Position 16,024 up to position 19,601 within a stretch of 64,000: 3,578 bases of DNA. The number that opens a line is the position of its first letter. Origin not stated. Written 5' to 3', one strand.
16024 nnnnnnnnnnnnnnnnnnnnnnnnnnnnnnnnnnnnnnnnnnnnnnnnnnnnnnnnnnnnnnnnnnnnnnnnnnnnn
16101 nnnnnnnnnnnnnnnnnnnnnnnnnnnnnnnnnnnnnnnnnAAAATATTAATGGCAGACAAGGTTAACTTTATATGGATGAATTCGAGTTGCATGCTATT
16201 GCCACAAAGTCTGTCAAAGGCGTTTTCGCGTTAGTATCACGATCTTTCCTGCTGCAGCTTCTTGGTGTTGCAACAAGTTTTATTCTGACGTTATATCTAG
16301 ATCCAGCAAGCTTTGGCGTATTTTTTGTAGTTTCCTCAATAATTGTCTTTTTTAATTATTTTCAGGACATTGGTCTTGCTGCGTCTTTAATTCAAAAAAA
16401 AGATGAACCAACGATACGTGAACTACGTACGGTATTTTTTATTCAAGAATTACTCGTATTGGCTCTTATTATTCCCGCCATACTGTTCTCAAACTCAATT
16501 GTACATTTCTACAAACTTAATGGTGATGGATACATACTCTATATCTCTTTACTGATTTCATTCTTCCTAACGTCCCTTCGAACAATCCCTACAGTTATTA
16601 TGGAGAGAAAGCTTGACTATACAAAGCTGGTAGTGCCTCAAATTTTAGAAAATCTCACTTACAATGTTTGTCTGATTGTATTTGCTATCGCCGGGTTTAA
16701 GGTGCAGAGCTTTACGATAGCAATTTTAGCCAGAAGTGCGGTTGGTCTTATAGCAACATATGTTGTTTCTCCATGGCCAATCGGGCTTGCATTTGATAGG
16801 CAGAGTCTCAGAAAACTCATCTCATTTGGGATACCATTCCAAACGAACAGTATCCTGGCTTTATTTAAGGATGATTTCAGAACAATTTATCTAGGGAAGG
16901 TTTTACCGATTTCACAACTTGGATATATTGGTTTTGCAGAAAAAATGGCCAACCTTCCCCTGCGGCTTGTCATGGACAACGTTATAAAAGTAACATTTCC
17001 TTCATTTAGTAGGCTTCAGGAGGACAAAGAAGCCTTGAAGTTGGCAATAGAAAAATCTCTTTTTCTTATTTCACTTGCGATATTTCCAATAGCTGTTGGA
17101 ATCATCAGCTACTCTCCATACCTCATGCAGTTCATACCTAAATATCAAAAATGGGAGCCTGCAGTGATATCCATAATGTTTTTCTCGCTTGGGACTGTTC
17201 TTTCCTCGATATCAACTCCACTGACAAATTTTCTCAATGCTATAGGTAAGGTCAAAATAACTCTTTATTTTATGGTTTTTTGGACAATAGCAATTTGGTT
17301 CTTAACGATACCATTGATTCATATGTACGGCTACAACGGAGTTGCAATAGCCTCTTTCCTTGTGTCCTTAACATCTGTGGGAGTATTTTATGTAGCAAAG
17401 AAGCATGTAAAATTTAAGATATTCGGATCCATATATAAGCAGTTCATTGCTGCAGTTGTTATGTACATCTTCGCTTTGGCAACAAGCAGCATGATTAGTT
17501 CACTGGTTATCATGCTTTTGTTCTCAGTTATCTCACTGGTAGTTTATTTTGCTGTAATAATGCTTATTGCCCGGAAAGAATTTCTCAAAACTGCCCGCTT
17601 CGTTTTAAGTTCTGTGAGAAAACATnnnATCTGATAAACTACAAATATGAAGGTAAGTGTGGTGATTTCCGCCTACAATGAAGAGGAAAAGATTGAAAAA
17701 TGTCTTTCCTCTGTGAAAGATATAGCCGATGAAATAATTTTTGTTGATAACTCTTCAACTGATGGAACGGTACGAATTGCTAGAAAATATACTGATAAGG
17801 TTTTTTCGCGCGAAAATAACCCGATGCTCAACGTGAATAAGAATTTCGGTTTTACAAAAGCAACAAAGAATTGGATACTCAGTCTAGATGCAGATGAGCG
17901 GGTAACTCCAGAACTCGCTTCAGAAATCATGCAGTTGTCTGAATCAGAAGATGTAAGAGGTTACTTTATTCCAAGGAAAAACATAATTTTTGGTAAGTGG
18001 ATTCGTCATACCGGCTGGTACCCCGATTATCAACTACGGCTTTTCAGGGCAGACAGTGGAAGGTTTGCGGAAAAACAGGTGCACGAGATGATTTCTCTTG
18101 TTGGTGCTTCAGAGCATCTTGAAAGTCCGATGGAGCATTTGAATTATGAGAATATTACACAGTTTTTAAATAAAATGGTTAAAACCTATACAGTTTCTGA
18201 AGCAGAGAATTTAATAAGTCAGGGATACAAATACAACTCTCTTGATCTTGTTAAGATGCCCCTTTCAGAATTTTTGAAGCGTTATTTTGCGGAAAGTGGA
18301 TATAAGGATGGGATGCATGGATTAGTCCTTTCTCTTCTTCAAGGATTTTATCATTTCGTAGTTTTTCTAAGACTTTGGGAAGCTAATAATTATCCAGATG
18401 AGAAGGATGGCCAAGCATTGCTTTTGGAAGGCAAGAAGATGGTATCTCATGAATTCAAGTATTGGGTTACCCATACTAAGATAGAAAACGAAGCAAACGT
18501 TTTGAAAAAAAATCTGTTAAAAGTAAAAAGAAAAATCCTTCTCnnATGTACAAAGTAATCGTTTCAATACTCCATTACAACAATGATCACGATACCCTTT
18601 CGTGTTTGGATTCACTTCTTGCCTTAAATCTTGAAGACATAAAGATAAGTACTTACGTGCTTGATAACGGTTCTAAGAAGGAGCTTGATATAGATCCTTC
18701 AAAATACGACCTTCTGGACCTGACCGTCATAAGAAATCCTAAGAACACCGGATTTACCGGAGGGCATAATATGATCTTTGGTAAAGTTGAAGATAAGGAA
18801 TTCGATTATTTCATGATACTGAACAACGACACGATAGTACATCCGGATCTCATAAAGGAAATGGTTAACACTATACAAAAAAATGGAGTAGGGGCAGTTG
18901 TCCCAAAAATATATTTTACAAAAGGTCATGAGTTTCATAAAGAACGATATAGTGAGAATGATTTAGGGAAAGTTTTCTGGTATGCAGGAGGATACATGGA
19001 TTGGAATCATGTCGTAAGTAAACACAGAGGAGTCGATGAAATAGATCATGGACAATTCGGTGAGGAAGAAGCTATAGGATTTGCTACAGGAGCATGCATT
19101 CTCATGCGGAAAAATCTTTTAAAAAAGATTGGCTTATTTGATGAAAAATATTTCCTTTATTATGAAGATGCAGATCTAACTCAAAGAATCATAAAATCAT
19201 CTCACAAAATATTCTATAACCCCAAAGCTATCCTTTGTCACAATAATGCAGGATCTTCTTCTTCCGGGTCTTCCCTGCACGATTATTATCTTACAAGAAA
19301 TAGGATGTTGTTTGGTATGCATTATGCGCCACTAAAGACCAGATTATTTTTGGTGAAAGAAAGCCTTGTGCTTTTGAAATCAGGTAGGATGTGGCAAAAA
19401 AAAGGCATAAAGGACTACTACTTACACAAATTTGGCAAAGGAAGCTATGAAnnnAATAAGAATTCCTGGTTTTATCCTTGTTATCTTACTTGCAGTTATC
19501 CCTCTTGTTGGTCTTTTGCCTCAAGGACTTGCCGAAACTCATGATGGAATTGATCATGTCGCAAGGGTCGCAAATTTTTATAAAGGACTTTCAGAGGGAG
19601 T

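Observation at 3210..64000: ~61-kb glycosylation supercluster with about 22 GT-C-like membrane proteins in at least five paralogous families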

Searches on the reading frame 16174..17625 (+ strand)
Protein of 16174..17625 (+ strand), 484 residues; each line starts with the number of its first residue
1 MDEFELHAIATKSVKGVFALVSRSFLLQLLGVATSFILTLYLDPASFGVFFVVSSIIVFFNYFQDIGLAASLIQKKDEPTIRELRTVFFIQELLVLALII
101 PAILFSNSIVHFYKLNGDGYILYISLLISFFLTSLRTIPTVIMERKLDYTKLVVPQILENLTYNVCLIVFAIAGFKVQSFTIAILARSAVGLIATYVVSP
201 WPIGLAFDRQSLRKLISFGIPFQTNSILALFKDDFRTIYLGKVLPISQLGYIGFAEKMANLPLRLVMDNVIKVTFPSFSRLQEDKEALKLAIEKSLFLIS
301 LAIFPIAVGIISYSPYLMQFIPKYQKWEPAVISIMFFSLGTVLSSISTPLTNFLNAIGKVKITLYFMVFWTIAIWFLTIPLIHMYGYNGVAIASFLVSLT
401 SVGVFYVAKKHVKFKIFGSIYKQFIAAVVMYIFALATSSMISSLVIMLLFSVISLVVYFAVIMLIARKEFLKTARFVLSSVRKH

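Call 4: search_protein_families(library=pfam, proteins=[window:16174-17625:+], max_evalue=0.01)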
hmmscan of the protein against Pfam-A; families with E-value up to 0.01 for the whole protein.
window:16174-17625:+ (484 aa): 3 families
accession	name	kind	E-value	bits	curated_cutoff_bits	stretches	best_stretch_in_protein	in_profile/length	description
PF13440.11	Polysacc_synt_3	-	2.8e-46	158.5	23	1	41-331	5-292/293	Polysaccharide biosynthesis protein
PF01943.22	Polysacc_synt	-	1.1e-20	74.6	28.2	1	14-282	2-274/274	Polysaccharide biosynthesis protein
PF03023.19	MurJ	-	0.002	17.2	27.4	1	178-458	161-448/451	Lipid II flippase MurJ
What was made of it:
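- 16174..17628 (+): g10, Wzx/MOP flippase. Pfam Polysacc_synt_3 2.8e-46 (call 4).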

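Call 85: search_protein_families(library=ncbifam, proteins=[window:16174-17625:+], max_evalue=1e-8)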
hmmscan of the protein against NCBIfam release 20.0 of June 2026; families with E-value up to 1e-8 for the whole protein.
window:16174-17625:+ (484 aa): 3 families
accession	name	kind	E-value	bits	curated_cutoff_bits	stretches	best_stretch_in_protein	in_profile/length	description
NF007773.0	PRK10459.1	equivalog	6e-39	134.3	273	1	25-471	19-472/492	MOP flippase family protein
NF058658.1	Oglyco_Wzx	exception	2.7e-23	82.7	720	1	9-472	6-469/478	O-glycosylation flippase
NF047674.1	TeichurnBiosyTuaB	equivalog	6.5e-22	78.2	580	1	25-462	20-466/469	teichuronic acid biosynthesis protein TuaB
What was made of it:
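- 16174..17628 (+): NCBIfam MOP flippase 6e-39 (call 85).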

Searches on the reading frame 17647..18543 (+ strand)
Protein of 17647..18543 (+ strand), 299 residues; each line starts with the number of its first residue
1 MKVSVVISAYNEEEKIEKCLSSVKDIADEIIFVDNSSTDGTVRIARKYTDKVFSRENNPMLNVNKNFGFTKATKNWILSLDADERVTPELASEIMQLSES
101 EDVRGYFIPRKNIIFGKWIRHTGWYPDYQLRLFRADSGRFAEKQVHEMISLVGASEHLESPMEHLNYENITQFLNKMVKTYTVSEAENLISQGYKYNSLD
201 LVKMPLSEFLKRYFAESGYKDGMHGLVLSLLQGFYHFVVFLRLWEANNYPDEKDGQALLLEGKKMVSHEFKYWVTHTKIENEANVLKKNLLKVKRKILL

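Call 5: search_protein_families(library=pfam, proteins=[window:17647-18543:+], max_evalue=0.01)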
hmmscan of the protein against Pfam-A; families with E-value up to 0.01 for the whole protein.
window:17647-18543:+ (299 aa): 4 families
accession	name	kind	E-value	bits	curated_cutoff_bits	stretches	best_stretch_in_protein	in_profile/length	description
PF00535.33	Glycos_transf_2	-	1.9e-24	86.9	23.3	1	4-132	1-141/168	Glycosyl transferase family 2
PF13704.12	Glyco_tranf_2_4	-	2.9e-05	24.9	27.5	1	11-84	2-82/98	Glycosyl transferase family 2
PF10111.15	Glyco_tranf_2_2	-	0.0012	18.9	27.3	1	4-103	1-111/276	Glycosyltransferase like family 2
PF13641.12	Glyco_tranf_2_3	-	0.0024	18.4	27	1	3-103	3-116/230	Glycosyltransferase like family 2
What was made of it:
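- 17647..18546 (+): g11, GT2. Pfam GT2 1.9e-24 (call 5).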

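Call 51: search_protein_families(library=ncbifam, proteins=[window:17647-18543:+], max_evalue=0.00001)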
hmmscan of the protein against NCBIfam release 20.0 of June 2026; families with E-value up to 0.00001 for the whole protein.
window:17647-18543:+ (299 aa): 8 families
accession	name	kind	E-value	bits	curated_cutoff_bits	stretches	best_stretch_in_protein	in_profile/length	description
TIGR04283.1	glyco_like_mftF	equivalog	3.4e-15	56.2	182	1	3-108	1-111/221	TIGR04283 family arsenosugar biosynthesis glycosyltransferase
NF007482.0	PRK10073.1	equivalog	1.3e-12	47.4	423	1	2-102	7-114/334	glycosyltransferase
TIGR04195.1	S_glycosyl_SunS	equivalog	5.7e-10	38.6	350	1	6-87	62-144/421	SunS family peptide S-glycosyltransferase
NF045692.1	OglycostaseCruG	equivalog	1.7e-08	33.8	600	1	2-102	42-156/386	2'-O-glycosyltransferase CruG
NF010496.0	PRK13915.1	equivalog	2.2e-07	30.3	262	1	2-57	32-93/307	glucosyl-3-phosphoglycerate synthase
NF047683.1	TeichurnBiosyTuaG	equivalog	4.5e-07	29.8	400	1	2-93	7-106/252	teichuronic acid biosynthesis protein TuaG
NF038302.1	EPS_HpsE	equivalog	4.1e-06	26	300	1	2-57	2-70/307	hormogonium polysaccharide biosynthesis glycosyltransferase HpsE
NF053739.1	GlytfEpsEBac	equivalog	9.4e-06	24.8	450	0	2-83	2-92/265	glycosyltransferase EpsE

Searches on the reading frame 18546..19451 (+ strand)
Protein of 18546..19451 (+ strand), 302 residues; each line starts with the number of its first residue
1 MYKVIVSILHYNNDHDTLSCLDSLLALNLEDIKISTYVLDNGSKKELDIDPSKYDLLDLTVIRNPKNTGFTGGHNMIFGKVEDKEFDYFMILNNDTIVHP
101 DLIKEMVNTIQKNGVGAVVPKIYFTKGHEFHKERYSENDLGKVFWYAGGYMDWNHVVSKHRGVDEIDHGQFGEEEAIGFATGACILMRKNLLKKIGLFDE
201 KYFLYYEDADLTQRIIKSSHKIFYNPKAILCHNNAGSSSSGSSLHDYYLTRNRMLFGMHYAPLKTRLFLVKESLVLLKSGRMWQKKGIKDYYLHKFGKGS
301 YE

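Call 5: search_protein_families(library=pfam, proteins=[window:18546-19451:+], max_evalue=0.01)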
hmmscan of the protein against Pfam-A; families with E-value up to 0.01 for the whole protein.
window:18546-19451:+ (302 aa): 4 families
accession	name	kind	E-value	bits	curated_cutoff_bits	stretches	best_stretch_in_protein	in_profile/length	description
PF00535.33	Glycos_transf_2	-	1.6e-16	61.2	23.3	1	8-196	4-168/168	Glycosyl transferase family 2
PF13641.12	Glyco_tranf_2_3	-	2.8e-15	57.4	27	1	11-233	10-212/230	Glycosyltransferase like family 2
PF13506.12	Glyco_transf_21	-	1.6e-07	31.4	21.7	1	80-221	25-143/174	Glycosyl transferase family 21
PF13632.12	Glyco_trans_2_3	-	1.5e-05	25.4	27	1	88-257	1-142/198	Glycosyl transferase family group 2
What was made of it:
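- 18546..19454 (+): g12, GT2. Pfam GT2 1.6e-16 (call 5).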

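Call 51: search_protein_families(library=ncbifam, proteins=[window:18546-19451:+], max_evalue=0.00001)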
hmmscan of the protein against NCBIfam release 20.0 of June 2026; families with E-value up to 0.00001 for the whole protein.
window:18546-19451:+ (302 aa): 3 families
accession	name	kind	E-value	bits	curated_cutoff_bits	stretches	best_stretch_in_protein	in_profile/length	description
TIGR03965.1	mycofact_glyco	equivalog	8.3e-13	48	280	0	176-234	225-282/467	mycofactocin biosynthesis glycosyltransferase MftF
TIGR01556.1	rhamnosyltran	subfamily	4.5e-10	39.2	200.55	0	183-255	151-234/281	rhamnosyltransferase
TIGR03937.1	PgaC_IcaA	equivalog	2.8e-07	29.8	422.3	0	4-118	47-159/407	poly-beta-1,6-N-acetyl-D-glucosamine synthase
